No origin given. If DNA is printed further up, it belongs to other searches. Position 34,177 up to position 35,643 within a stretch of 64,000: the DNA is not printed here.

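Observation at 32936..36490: Minus-strand, G+C-richer four-gene block: two 2OG-Fe(II) oxygenase-like genes, a chorismatase-like gene and an ELM1-like gene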

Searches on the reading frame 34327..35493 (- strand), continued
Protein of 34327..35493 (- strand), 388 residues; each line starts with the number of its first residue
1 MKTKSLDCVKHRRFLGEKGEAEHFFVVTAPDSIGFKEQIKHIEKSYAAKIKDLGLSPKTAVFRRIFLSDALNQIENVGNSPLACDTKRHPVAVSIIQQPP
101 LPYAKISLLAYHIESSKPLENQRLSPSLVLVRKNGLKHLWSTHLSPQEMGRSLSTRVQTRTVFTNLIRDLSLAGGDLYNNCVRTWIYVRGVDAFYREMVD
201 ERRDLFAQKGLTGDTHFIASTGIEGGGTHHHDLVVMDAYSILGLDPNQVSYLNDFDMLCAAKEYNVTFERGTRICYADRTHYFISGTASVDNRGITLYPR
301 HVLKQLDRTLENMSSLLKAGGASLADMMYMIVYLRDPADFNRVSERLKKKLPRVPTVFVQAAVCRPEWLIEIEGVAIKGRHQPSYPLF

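Call 35: search_solved_structures(query=A1, max_evalue=0.001, show_alignments=4)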
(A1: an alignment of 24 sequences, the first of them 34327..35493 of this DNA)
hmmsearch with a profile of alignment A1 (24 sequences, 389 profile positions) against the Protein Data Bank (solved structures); distinct sequences matched with E-value up to 0.001: 41.
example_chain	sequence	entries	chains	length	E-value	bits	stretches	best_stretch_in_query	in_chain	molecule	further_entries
2dyy_A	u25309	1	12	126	1.9e-13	53.4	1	282-379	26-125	UPF0076 protein PH0854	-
5ag3_A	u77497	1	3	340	1.5e-10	43.9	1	281-377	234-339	PUTATIVE PTERIDINE-DEPENDENT DIOXYGENASE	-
5a3k_A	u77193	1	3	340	6.7e-09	38.5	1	281-377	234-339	PUTATIVE PTERIDINE-DEPENDENT DIOXYGENASE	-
4bps_A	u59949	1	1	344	1e-08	37.9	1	269-376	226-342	FKBO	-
2b33_A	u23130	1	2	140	1.8e-08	37.1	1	283-380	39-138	protein synthesis inhibitor, putative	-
3v4d_A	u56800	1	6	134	5.8e-08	35.4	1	283-379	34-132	Aminoacrylate peracid reductase RutC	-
6tcd_A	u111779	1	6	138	2.2e-07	33.5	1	279-379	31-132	Ribonuclease UK114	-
9bjv_A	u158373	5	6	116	3.3e-07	32.9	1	273-378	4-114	RidA family protein PA5083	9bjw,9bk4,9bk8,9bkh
8qoq_A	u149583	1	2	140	3.4e-07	32.9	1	279-379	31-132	2-iminobutanoate/2-iminopropanoate deaminase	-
9bjy_B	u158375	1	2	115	3.4e-07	32.9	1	273-378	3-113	RidA family protein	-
8qom_A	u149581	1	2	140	4.7e-07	32.4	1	279-379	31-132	2-iminobutanoate/2-iminopropanoate deaminase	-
8qou_A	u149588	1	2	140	5.3e-07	32.2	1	279-379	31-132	2-iminobutanoate/2-iminopropanoate deaminase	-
1nq3_A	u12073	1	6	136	5.5e-07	32.2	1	279-379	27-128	14.3 kDa perchloric acid soluble protein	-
8qos_A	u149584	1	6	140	6.5e-07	31.9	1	279-379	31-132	2-iminobutanoate/2-iminopropanoate deaminase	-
8qop_A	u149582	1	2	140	8.3e-07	31.6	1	279-379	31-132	2-iminobutanoate/2-iminopropanoate deaminase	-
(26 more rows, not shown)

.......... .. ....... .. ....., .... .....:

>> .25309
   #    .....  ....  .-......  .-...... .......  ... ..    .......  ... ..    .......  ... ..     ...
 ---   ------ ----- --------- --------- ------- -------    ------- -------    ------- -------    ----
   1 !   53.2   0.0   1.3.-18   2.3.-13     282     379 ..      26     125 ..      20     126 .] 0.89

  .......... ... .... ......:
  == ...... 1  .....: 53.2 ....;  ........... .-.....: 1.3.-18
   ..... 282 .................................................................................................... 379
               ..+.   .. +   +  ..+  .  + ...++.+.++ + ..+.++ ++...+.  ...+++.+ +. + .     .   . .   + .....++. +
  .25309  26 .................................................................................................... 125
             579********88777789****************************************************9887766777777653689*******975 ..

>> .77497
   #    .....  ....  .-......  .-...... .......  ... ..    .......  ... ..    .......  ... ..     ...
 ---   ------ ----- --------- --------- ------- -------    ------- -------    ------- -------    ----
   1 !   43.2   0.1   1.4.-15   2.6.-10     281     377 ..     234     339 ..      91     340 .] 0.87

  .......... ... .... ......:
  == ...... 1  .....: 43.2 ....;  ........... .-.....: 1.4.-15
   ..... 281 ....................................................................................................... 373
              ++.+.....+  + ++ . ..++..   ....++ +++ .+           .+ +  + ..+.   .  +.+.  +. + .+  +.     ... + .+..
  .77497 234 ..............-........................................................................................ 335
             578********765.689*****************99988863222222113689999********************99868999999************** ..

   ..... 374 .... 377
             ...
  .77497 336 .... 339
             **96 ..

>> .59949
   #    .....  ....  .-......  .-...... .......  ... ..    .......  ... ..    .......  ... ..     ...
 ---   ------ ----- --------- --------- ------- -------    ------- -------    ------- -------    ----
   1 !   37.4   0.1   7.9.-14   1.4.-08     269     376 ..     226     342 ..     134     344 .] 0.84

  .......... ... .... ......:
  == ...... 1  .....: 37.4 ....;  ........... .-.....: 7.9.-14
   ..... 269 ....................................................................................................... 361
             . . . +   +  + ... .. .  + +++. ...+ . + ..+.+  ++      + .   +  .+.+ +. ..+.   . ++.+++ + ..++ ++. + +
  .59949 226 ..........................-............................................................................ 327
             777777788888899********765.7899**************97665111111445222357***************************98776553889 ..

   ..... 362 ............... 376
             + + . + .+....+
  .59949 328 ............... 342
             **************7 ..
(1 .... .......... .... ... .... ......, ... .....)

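Call 40: search_protein_families(library=pfam, alignment_id=A5, max_evalue=0.00001)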
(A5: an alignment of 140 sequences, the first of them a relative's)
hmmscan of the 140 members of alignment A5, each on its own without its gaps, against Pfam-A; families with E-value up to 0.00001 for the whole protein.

A. member 1, L001:6949-7944:+ (331 aa): 1 family
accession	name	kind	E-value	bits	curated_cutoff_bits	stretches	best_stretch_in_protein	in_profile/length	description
PF06258.17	Mito_fiss_Elm1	-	2.9e-97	325.9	27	1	25-314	2-304/304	Mitochondrial fission ELM1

B. families by the number of members that match (of 140 scanned): 142 families (the first 25 are shown)
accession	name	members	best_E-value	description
PF04055.27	Radical_SAM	4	6.5e-24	Radical SAM superfamily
PF02036.22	SCP2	4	1.1e-16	SCP-2 sterol transfer family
PF00005.33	ABC_tran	3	2.2e-45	ABC transporter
PF00596.27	Aldolase_II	3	2.9e-45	Class II Aldolase and Adducin N-terminal domain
PF01136.24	Peptidase_U32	3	1.6e-16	Peptidase family U32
PF02463.25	SMC_N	3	4.5e-13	RecF/RecN/SMC N terminal domain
PF12697.13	Abhydrolase_6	3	8.8e-10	Alpha/beta hydrolase family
PF10023.15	Aminopep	2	7.3e-128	Putative aminopeptidase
PF00664.28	ABC_membrane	2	8.8e-49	ABC transporter transmembrane region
PF00296.26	Bac_luciferase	2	3.9e-45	Luciferase-like monooxygenase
PF21948.1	LplA-B_cat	2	2.9e-29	Lipoyl protein ligase A/B catalytic domain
PF00994.29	MoCF_biosynth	2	1.8e-28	Probable molybdopterin binding domain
PF00027.35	cNMP_binding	2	2.3e-25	Cyclic nucleotide-binding domain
PF00571.33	CBS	2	3.8e-24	CBS domain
PF00072.30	Response_reg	2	2.4e-22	Response regulator receiver domain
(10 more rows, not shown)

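Call 44: find_encoding_contigs(protein=P0017, flank=10000, max_places=2)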
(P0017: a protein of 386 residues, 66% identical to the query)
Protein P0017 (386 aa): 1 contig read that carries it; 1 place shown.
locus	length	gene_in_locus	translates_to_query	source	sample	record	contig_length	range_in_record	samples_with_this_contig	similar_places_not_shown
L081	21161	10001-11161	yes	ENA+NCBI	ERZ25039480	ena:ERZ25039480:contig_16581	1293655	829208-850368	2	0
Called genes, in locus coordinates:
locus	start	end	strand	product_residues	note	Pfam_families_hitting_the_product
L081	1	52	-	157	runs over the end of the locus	PF00072:Response_reg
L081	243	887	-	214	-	PF00072:Response_reg, PF00196:GerE, PF08281:Sigma70_r4_2 (faint)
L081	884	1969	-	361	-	PF00989:PAS, PF08448:PAS_4, PF13426:PAS_9, PF08447:PAS_3, PF07730:HisKA_3, PF02518:HATPase_c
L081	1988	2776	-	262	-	PF04055:Radical_SAM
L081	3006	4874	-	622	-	PF01578:Cytochrom_C_asm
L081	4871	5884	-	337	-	PF05140:ResB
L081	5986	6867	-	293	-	-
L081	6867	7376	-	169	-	PF07238:PilZ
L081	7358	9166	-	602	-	PF05524:PEP-utilisers_N, PF00391:PEP-utilizers, PF02896:PEP-utilizers_C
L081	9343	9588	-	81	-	PF11154:DUF2934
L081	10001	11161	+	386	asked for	PF01042:Ribonuc_L-PSP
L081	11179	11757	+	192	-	-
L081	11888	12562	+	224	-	PF13640:2OG-FeII_Oxy_3 (weak)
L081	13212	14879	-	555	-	PF13231:PMT_2 (weak)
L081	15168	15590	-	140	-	-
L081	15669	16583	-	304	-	-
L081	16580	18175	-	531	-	PF02321:OEP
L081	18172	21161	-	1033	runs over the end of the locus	PF00873:ACR_tran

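Call 45: find_encoding_contigs(protein=P0019, flank=10000, max_places=2)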
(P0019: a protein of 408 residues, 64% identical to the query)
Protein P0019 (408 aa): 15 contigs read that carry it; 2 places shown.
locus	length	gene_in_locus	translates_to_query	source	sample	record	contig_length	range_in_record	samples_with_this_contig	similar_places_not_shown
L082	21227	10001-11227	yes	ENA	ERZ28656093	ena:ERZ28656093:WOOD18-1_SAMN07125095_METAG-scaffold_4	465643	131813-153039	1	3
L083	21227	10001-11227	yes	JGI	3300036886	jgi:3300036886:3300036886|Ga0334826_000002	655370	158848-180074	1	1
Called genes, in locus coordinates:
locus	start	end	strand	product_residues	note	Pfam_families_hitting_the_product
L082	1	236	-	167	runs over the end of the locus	PF00132:Hexapep (weak)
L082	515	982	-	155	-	-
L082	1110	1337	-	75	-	-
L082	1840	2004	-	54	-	PF19628:DUF6132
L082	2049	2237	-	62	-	PF28077:THIVI_2564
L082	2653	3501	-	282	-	-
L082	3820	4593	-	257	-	-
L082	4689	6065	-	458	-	PF00501:AMP-binding (weak)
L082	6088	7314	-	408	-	PF20706:GT4-conflict (faint), PF00534:Glycos_transf_1, PF13692:Glyco_trans_1_4, PF13524:Glyco_trans_1_2 (faint)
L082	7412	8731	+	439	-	-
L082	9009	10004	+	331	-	PF06258:Mito_fiss_Elm1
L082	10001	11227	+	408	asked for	PF01042:Ribonuc_L-PSP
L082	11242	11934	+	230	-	PF13640:2OG-FeII_Oxy_3 (weak)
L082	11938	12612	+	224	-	PF13640:2OG-FeII_Oxy_3 (weak)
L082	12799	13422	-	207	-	PF03425:CBM_11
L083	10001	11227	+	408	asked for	PF01042:Ribonuc_L-PSP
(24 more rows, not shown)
